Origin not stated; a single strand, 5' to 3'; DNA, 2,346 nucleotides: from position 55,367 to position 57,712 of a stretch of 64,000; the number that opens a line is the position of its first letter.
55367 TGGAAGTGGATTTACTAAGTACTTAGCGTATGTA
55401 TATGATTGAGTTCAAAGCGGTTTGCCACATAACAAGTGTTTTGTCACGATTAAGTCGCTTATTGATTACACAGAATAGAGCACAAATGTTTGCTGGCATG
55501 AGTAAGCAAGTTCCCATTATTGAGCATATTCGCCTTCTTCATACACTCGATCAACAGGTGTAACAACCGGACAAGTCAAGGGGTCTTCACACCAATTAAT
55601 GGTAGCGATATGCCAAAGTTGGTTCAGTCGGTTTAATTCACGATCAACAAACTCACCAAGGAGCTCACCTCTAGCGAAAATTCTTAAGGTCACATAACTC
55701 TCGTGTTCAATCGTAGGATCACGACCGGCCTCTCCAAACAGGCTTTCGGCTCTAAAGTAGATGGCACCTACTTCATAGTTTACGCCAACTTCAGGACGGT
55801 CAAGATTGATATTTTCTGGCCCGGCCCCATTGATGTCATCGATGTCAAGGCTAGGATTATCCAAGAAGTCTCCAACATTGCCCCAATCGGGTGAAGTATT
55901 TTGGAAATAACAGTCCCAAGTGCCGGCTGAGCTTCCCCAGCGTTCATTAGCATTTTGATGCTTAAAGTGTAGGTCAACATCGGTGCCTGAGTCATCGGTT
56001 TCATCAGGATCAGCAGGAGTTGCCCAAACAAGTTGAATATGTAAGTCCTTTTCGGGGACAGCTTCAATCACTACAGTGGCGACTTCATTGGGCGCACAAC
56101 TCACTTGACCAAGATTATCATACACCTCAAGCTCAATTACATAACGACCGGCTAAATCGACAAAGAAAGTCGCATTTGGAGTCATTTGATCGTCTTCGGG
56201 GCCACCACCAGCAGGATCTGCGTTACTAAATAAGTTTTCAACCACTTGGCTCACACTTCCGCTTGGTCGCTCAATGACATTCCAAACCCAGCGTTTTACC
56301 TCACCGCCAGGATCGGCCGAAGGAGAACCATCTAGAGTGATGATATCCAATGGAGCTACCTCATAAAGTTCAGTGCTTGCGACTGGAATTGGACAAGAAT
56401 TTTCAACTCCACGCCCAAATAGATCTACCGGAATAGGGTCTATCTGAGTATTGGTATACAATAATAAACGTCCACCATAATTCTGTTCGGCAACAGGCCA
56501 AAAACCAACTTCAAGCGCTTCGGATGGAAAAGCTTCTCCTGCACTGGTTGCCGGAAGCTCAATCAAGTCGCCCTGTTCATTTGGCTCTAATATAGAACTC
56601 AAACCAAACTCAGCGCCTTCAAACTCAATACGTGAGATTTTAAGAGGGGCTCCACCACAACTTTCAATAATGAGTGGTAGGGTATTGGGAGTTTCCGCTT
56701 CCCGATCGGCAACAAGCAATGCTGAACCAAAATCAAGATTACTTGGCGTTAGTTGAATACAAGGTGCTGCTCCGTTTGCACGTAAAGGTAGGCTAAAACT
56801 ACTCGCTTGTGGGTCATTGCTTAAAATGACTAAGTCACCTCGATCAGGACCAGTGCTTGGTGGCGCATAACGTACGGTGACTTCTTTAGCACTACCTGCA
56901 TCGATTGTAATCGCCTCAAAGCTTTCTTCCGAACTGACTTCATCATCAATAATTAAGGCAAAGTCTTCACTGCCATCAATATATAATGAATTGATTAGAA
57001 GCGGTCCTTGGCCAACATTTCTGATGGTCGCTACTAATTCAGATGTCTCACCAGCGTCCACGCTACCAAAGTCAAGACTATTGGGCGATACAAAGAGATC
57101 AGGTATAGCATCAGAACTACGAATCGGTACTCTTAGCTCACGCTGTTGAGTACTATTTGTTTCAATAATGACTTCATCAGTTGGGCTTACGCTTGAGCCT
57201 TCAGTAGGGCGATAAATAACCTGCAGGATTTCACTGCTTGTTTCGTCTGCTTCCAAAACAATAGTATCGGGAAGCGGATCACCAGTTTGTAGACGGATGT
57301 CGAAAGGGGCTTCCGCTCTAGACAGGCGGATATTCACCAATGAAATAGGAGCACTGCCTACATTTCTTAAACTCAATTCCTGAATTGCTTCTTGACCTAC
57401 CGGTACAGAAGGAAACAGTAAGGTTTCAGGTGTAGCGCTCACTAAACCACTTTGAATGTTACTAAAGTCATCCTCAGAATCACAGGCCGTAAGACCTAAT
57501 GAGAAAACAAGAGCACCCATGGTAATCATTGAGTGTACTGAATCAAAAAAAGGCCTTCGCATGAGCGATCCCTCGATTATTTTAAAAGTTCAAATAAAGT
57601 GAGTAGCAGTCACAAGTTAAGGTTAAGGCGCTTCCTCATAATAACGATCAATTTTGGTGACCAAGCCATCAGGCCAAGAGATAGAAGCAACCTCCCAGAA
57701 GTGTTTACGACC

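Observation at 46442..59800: Candidate seven-gene operon: surface-lipoprotein array with a Wzy_C (WaaL/PglL-like) membrane protein and a pseudokinase-FGE protein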

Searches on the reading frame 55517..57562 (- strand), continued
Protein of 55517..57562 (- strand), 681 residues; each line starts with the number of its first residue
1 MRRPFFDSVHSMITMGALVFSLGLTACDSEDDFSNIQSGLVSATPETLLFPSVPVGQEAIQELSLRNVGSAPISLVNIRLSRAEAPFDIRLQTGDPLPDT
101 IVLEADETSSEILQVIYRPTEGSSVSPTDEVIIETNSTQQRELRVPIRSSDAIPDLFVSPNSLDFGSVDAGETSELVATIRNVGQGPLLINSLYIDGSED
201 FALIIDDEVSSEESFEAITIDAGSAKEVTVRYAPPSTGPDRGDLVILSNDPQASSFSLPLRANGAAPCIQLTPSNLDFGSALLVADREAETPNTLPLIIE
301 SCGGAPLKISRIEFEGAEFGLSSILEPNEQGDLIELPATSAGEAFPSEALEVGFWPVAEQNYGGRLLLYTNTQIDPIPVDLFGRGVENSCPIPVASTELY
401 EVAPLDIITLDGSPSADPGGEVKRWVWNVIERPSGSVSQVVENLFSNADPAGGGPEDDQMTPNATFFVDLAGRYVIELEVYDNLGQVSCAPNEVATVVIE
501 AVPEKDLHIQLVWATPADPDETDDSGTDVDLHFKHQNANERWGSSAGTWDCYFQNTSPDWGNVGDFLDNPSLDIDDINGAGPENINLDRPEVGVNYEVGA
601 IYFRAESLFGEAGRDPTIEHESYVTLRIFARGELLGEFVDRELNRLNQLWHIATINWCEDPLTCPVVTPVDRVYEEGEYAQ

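Call 28: find_encoding_contigs(protein=P0085, flank=10000, max_places=1)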
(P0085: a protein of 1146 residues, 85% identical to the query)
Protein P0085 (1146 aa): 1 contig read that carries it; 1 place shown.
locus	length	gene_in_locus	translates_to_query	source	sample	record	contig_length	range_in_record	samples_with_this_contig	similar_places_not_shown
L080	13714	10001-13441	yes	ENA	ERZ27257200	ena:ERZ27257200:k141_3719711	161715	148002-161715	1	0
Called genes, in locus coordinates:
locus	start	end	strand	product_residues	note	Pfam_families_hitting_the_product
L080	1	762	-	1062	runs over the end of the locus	PF15780:ASH (weak), PF22073:Cep192_D4 (weak), PF22544:HYDIN_VesB_CFA65-like_Ig (faint)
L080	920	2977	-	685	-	PF22544:HYDIN_VesB_CFA65-like_Ig (faint), PF07610:DUF1573 (faint), PF22073:Cep192_D4 (weak)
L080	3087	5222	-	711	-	PF22073:Cep192_D4 (faint)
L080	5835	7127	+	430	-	PF00092:VWA (weak), PF13519:VWA_2 (weak)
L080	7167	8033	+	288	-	-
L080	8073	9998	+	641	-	PF14559:TPR_19 (faint)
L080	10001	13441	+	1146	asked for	PF13428:TPR_14 (faint), PF13525:YfiO (faint), PF00515:TPR_1 (faint), PF07719:TPR_2 (faint), PF13174:TPR_6 (faint), PF13424:TPR_12 (faint), PF14559:TPR_19 (faint), PF13432:TPR_16 (weak), +2 more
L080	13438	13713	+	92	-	?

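Call 29: find_encoding_contigs(protein=P0101, flank=10000, max_places=1)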
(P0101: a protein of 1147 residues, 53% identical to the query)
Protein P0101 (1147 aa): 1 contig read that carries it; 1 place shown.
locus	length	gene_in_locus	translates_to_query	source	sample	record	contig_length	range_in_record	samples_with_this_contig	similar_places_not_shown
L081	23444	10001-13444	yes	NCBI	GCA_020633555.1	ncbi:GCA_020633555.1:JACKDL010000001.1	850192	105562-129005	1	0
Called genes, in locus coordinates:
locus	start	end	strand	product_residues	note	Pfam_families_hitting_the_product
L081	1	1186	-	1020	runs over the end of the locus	PF15780:ASH (faint), PF22073:Cep192_D4 (faint), PF07610:DUF1573 (faint), PF22544:HYDIN_VesB_CFA65-like_Ig (faint), PF14874:PapD-like (faint)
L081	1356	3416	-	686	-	PF22073:Cep192_D4 (weak)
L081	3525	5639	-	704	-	PF15780:ASH (faint), PF22544:HYDIN_VesB_CFA65-like_Ig (faint), PF22073:Cep192_D4 (faint)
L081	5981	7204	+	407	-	PF00092:VWA, PF13519:VWA_2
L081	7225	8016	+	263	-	PF13505:OMP_b-brl (faint)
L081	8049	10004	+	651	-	PF13432:TPR_16 (weak), PF14559:TPR_19 (faint)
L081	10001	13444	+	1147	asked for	PF13428:TPR_14 (faint), PF00515:TPR_1 (faint), PF07719:TPR_2 (faint), PF13174:TPR_6 (faint), PF13432:TPR_16 (faint), PF14559:TPR_19 (faint), PF24575:TPR_Slam (faint), PF09976:TPR_21 (faint), +4 more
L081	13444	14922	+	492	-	-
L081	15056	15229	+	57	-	-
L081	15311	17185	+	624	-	PF13717:Zn_ribbon_4, PF13719:Zn_ribbon_5 (faint), PF14237:GYF_2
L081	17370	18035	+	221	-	PF00297:Ribosomal_L3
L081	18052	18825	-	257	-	PF01678:DAP_epimerase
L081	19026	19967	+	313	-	PF00158:Sigma54_activat, PF01078:Mg_chelatase (faint), PF14532:Sigma54_activ_2, PF00004:AAA (weak), PF07728:AAA_5, PF25601:AAA_lid_14, PF02954:HTH_8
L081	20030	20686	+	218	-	PF01052:FliMN_C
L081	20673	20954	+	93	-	PF01052:FliMN_C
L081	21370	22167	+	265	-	PF01656:CbiA, PF02374:ArsA_ATPase, PF06564:CBP_BcsQ, PF10609:ParA, PF13614:AAA_31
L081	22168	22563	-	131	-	-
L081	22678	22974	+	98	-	PF01192:RNA_pol_Rpb6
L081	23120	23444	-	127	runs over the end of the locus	-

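Call 30: search_protein_families(library=ncbifam, proteins=[L081:13444-14922:+, L081:15056-15229:+, L081:15311-17185:+, L081:10001-13444:+, L081:5981-7204:+, L081:7225-8016:+], max_evalue=0.01)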
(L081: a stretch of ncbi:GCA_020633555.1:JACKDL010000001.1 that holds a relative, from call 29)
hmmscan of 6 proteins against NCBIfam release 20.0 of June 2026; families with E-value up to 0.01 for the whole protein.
L081:13444-14922:+ (492 aa): 31 families (the best 25 are shown)
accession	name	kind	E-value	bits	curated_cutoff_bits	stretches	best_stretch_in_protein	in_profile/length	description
TIGR02917.1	PEP_TPR_lipo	equivalog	7e-28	97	312.2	1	195-356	369-529/899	XrtA/PEP-CTERM system TPR-repeat protein PrsT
NF040959.1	MamA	equivalog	1.5e-25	89.9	200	2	92-237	42-187/204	magnetosome protein MamA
NF033758.1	gliding_GltE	equivalog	3.1e-24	85.7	225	1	15-363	7-366/411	adventurous gliding motility TPR repeat lipoprotein GltE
TIGR02521.1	type_IV_pilW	equivalog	9e-20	71.2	154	2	156-342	32-219/234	type IV pilus biogenesis/stability protein PilW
NF033762.1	social_mot_Tgl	equivalog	3.1e-18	66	225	2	208-370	50-214/252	social motility TPR repeat lipoprotein Tgl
NF033920.0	C39_PA2778_fam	equivalog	1.2e-17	64.2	150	3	96-185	165-254/255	PA2778 family cysteine peptidase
TIGR02552.1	LcrH_SycD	equivalog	2.1e-11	43.7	104.8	1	84-188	15-119/136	SycD/LcrH family type III secretion system chaperone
TIGR03939.1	PGA_TPR_OMP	equivalog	6.2e-11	41.2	366.65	2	90-195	89-194/800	poly-beta-1,6 N-acetyl-D-glucosamine export porin PgaA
TIGR02795.1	tol_pal_ybgF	equivalog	7.5e-11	42.7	90.1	0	261-353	6-103/119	tol-pal system protein YbgF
NF052415.1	T3SS_chap_SctY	equivalog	1e-10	42.1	70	1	132-185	17-70/106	type III secretion apparatus assembly chaperone SctY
NF047371.1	FlcA_CTERM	equivalog_domain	4.6e-10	38.6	300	2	219-319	434-535/646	periplasmic flagellar collar protein FlcA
NF008757.0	PRK11788.1-5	equivalog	6.6e-10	38.7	363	1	125-355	73-311/388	lipopolysaccharide assembly protein LapB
NF052230.1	T9SS_PorE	exception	7.3e-10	37.7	600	1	91-178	61-148/648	PorE family type IX secretion system protein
NF008391.2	PRK11189.1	equivalog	8.3e-09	35.3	250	1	214-309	57-151/297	lipoprotein NlpI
NF047507.1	TPR_BatC_Lepto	exception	9.2e-09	35.1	175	1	68-170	39-143/214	TPR repeat-containing protein BatC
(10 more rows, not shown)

L081:15056-15229:+ (57 aa): 1 family
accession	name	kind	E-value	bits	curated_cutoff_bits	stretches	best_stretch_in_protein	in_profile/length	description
NF033764.1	gliding_CglF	equivalog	2.9e-09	36.8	90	1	2-51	36-85/88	adventurous gliding motility protein CglF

L081:15311-17185:+ (624 aa): 4 families
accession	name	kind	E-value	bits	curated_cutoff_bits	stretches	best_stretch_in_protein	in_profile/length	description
NF033761.1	gliding_GltJ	equivalog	2.9e-53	182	450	2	87-622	118-669/671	adventurous gliding motility protein GltJ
NF033768.1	myxo_SS_tail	domain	1.6e-15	57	40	1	538-623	1-90/92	AgmX/PglI C-terminal domain-containing protein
TIGR02098.1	MJ0042_CXXC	domain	2.7e-09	36.6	20.9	1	44-80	1-37/38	MJ0042-type zinc finger domain-containing protein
NF033760.1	gliding_GltG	equivalog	7.3e-08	31.4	650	1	531-613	547-633/650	adventurous gliding motility protein GltG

L081:10001-13444:+ (1147 aa): 9 families
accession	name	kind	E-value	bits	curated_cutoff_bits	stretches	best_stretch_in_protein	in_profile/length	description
TIGR02795.1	tol_pal_ybgF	equivalog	6e-38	130.1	90.1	4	767-864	15-113/119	tol-pal system protein YbgF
NF008068.0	PRK10803.1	equivalog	2.6e-16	60.4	383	3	720-828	145-255/263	cell division protein CpoB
TIGR03302.1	OM_YfiO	subfamily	9.7e-15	54.7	81.4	3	710-822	26-147/239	outer membrane protein assembly factor BamD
TIGR02917.1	PEP_TPR_lipo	equivalog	4.6e-12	44.7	312.2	1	708-829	218-334/899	XrtA/PEP-CTERM system TPR-repeat protein PrsT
NF040959.1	MamA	equivalog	4.5e-11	42.6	200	2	700-842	57-188/204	magnetosome protein MamA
NF033920.0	C39_PA2778_fam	equivalog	2e-08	33.9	150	1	716-815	155-249/255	PA2778 family cysteine peptidase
NF052312.1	T9SS_PorW_SprE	equivalog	8e-08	31.4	250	2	788-862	543-618/716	type IX secretion system periplasmic lipoprotein PorW/SprE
TIGR02521.1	type_IV_pilW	equivalog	2.7e-05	23.8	154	1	723-865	71-206/234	type IV pilus biogenesis/stability protein PilW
NF047558.1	TPR_END_plus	domain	0.0083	16.1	32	0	1026-1041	16-31/56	TPR end-of-group domain-containing protein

L081:5981-7204:+ (407 aa): 1 family
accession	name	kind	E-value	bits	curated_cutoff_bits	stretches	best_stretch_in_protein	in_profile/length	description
TIGR03788.1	marine_srt_targ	equivalog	0.0028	16.1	551.65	1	187-277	299-387/629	marine proteobacterial sortase target protein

L081:7225-8016:+ (263 aa): 2 families
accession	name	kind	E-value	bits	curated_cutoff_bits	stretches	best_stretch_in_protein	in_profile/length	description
TIGR04565.1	OMP_myx_plus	subfamily_domain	2.5e-30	105.6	60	1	94-262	2-160/161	outer membrane beta-barrel domain-containing protein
NF033908.1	AcfA_fam_omp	subfamily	0.0063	15.9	100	0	107-132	56-80/217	AcfA family outer membrane beta-barrel protein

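Call 42: search_protein_families(library=pfam, proteins=[L005:18566-20374:+, L005:20377-21582:+, L005:18030-18557:+, L022:17552-19195:+, L022:19214-20392:+], max_evalue=10)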
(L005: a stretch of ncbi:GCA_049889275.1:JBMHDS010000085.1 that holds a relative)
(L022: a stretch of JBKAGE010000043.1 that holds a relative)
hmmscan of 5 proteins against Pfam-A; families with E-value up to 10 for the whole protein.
L005:18566-20374:+ (602 aa): 0 families

L005:20377-21582:+ (401 aa): 0 families

L005:18030-18557:+ (175 aa): 1 family
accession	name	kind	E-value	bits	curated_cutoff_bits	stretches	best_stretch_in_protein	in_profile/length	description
PF03692.20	CxxCxxCC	-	6.8e-08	33.5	23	1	30-105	1-69/85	Putative zinc- or iron-chelating domain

L022:17552-19195:+ (547 aa): 0 families

L022:19214-20392:+ (392 aa): 0 families

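Call 64: search_protein_families(library=ncbifam, proteins=[P0137, P0139, P0141, P0143, P0145], max_evalue=0.00001)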
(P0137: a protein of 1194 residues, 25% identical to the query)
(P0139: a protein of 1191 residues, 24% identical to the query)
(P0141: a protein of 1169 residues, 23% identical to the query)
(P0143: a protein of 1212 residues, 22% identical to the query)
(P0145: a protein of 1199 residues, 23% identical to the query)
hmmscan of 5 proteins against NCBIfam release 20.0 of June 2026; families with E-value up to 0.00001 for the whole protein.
P0137 (1194 aa): 3 families
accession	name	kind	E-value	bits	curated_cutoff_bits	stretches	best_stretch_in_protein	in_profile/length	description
TIGR02795.1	tol_pal_ybgF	equivalog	9.5e-27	94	90.1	2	180-254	19-93/119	tol-pal system protein YbgF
TIGR03302.1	OM_YfiO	subfamily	7.3e-15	55.1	81.4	0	194-339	27-121/239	outer membrane protein assembly factor BamD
NF008068.0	PRK10803.1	equivalog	1.2e-13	51.6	383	1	177-244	157-224/263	cell division protein CpoB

P0139 (1191 aa): 4 families
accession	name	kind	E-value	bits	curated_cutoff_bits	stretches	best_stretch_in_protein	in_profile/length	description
TIGR02795.1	tol_pal_ybgF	equivalog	2.6e-30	105.4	90.1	2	687-790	8-111/119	tol-pal system protein YbgF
NF008068.0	PRK10803.1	equivalog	2.6e-12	47.3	383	0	160-206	202-248/263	cell division protein CpoB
TIGR03302.1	OM_YfiO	subfamily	1.7e-08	34.3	81.4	0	168-397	26-173/239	outer membrane protein assembly factor BamD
NF052312.1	T9SS_PorW_SprE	equivalog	7.5e-06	24.9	250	1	75-226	195-342/716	type IX secretion system periplasmic lipoprotein PorW/SprE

P0141 (1169 aa): 2 families
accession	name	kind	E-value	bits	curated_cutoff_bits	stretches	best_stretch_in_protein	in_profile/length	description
TIGR02795.1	tol_pal_ybgF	equivalog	2.5e-28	99.1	90.1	2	674-786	3-115/119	tol-pal system protein YbgF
TIGR03302.1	OM_YfiO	subfamily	6.8e-12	45.4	81.4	0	712-786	35-109/239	outer membrane protein assembly factor BamD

P0143 (1212 aa): 2 families
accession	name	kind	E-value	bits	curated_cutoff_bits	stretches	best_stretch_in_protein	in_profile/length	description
TIGR02795.1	tol_pal_ybgF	equivalog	8.4e-31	107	90.1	0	575-658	16-99/119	tol-pal system protein YbgF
TIGR03302.1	OM_YfiO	subfamily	3.4e-14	52.9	81.4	0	452-517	173-238/239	outer membrane protein assembly factor BamD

P0145 (1199 aa): 3 families
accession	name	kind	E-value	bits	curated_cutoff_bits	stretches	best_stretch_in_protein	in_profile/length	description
TIGR02795.1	tol_pal_ybgF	equivalog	2.7e-18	66.7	90.1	1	218-303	23-104/119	tol-pal system protein YbgF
TIGR03302.1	OM_YfiO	subfamily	1.5e-09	37.7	81.4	0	762-861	26-125/239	outer membrane protein assembly factor BamD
NF008068.0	PRK10803.1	equivalog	4.8e-09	36.5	383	0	211-310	155-252/263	cell division protein CpoB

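Call 68: find_encoding_contigs(protein=P0088, flank=10000, max_places=1)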
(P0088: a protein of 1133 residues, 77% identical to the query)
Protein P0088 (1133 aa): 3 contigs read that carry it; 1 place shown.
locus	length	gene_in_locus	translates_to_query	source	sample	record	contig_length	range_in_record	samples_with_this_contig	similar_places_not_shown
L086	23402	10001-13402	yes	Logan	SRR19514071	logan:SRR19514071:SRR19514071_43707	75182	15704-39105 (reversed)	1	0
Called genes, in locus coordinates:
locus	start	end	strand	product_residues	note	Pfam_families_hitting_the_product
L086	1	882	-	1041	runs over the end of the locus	PF07610:DUF1573 (faint), PF12371:TMEM131_like_N (faint), PF15780:ASH (faint), PF22067:Cep192_D3 (faint), PF22073:Cep192_D4 (weak), PF22544:HYDIN_VesB_CFA65-like_Ig (weak)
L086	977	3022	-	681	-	PF07610:DUF1573 (faint), PF15780:ASH (faint), PF22073:Cep192_D4, PF22544:HYDIN_VesB_CFA65-like_Ig (weak)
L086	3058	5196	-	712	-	PF15780:ASH (faint), PF22073:Cep192_D4 (faint), PF22544:HYDIN_VesB_CFA65-like_Ig (faint)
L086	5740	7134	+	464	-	-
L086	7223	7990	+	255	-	-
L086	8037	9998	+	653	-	-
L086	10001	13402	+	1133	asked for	PF13174:TPR_6 (faint), PF13428:TPR_14 (faint), PF14559:TPR_19 (faint), PF13176:TPR_7 (faint), PF00515:TPR_1 (faint), PF07719:TPR_2 (faint), PF13424:TPR_12 (weak), PF13432:TPR_16 (weak)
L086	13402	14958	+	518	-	PF13424:TPR_12 (faint), PF13428:TPR_14 (faint), PF24575:TPR_Slam (faint), PF07719:TPR_2 (faint), PF12895:ANAPC3 (faint), PF13432:TPR_16 (weak), PF00515:TPR_1 (weak), PF13414:TPR_11 (weak), +9 more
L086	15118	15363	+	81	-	-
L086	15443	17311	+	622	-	PF14237:GYF_2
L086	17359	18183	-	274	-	PF01678:DAP_epimerase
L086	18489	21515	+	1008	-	PF13860:FlgD_ig, PF13174:TPR_6 (faint), PF13428:TPR_14 (faint), PF14559:TPR_19 (faint)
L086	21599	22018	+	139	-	PF00460:Flg_bb_rod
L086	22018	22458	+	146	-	PF00460:Flg_bb_rod, PF06429:Flg_bbr_C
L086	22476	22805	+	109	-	PF02049:FliE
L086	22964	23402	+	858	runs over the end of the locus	PF01514:YscJ_FliF, PF08345:YscJ_FliF_C, PF14842:FliG_N, PF14841:FliG_M, PF01706:FliG_C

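Call 69: search_protein_families(library=ncbifam, proteins=[L086:15118-15363:+, L086:15443-17311:+, L086:13402-14958:+, L086:8037-9998:+, L086:18489-21515:+], max_evalue=0.000001)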
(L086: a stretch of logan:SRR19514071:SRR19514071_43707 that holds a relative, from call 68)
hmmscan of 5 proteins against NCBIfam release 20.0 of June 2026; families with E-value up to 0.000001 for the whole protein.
L086:15118-15363:+ (81 aa): 1 family
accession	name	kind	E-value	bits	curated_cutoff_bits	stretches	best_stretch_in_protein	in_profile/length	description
NF033764.1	gliding_CglF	equivalog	2e-08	34.1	90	1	20-75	30-85/88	adventurous gliding motility protein CglF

L086:15443-17311:+ (622 aa): 2 families
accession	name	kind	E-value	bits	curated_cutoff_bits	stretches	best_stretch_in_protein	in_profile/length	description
NF033761.1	gliding_GltJ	equivalog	4.2e-22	79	450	1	44-621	110-670/671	adventurous gliding motility protein GltJ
NF033768.1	myxo_SS_tail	domain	4.4e-09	36.3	40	1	554-620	25-89/92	AgmX/PglI C-terminal domain-containing protein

L086:13402-14958:+ (518 aa): 12 families
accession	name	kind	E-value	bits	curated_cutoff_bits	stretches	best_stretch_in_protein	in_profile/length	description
TIGR02917.1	PEP_TPR_lipo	equivalog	1.8e-22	79.1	312.2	2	216-450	317-544/899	XrtA/PEP-CTERM system TPR-repeat protein PrsT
TIGR02521.1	type_IV_pilW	equivalog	7.7e-21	74.7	154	1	197-367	34-206/234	type IV pilus biogenesis/stability protein PilW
NF040959.1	MamA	equivalog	5.5e-17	61.9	200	1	209-329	52-172/204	magnetosome protein MamA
NF033758.1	gliding_GltE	equivalog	2.6e-14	53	225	1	162-434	88-356/411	adventurous gliding motility TPR repeat lipoprotein GltE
NF033920.0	C39_PA2778_fam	equivalog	3.2e-14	53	150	0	165-258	161-254/255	PA2778 family cysteine peptidase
NF033762.1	social_mot_Tgl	equivalog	4.8e-12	45.7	225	0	285-360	54-130/252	social motility TPR repeat lipoprotein Tgl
TIGR02552.1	LcrH_SycD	equivalog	9.2e-12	44.8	104.8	0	252-357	8-113/136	SycD/LcrH family type III secretion system chaperone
NF047371.1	FlcA_CTERM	equivalog_domain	2.4e-10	39.5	300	1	288-400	430-543/646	periplasmic flagellar collar protein FlcA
NF008756.0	PRK11788.1-4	equivalog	1.8e-08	33.9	474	0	296-419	180-303/389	lipopolysaccharide assembly protein LapB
NF002725.1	PRK02603.1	equivalog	1.8e-07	31.4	143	0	225-274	70-118/173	photosystem I assembly protein Ycf3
NF052415.1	T3SS_chap_SctY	equivalog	3.8e-07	30.6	70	0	217-259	29-71/106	type III secretion apparatus assembly chaperone SctY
NF008757.0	PRK11788.1-5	equivalog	7.8e-07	28.6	363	0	227-415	106-299/388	lipopolysaccharide assembly protein LapB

L086:8037-9998:+ (653 aa): 1 family
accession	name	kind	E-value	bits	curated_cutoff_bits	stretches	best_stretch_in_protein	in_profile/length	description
NF033756.1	gliding_GltC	equivalog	2.7e-41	142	450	1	100-651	58-621/622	adventurous gliding motility protein GltC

L086:18489-21515:+ (1008 aa): 1 family
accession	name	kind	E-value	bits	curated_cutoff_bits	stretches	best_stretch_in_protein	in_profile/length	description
TIGR02795.1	tol_pal_ybgF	equivalog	4.6e-07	30.5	90.1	0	484-549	45-109/119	tol-pal system protein YbgF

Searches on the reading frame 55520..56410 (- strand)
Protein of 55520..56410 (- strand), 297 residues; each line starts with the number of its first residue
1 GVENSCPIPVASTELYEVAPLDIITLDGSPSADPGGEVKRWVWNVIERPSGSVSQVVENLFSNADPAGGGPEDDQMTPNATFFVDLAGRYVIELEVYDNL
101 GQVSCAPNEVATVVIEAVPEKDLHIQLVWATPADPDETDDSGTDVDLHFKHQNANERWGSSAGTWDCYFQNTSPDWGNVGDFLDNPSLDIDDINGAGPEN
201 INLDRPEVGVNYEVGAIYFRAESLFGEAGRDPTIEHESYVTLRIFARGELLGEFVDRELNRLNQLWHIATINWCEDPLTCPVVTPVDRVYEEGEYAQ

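Call 52: predict_structure(alignment_id=A2)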
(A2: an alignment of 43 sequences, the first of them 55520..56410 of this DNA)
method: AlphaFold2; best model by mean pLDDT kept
length: 297 residues; sequences in the alignment: 43
mean_pLDDT: 89.2   pTM: 0.82
mean pLDDT of the five models: 89.2, 88.7, 88.5, 82.4, 82.0
residues with pLDDT >= 90: 196; 70-90: 78; 50-70: 21; < 50: 2
segments of 3 or more residues with pLDDT < 50: none
pLDDT, mean of each block of 10 residues (from residue 1): 80 96 96 94 96 91 84 97 94 97 94 96 92 63 86 91 91 90 87 69 93 93 69 83 94 94 95 90 96 83
secondary structure, 60 per line:
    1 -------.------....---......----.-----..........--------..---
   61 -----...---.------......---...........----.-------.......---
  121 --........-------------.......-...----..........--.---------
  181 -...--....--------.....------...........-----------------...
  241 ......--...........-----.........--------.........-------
elements in order: E15-18 E22-27 E38-47 E79-84 E88-98 E111-117 E123-130 E144-150 H159-165 E166-168 E187-190 E199-203 E210-220 E238-246 E249-259 E265-273 E282-290
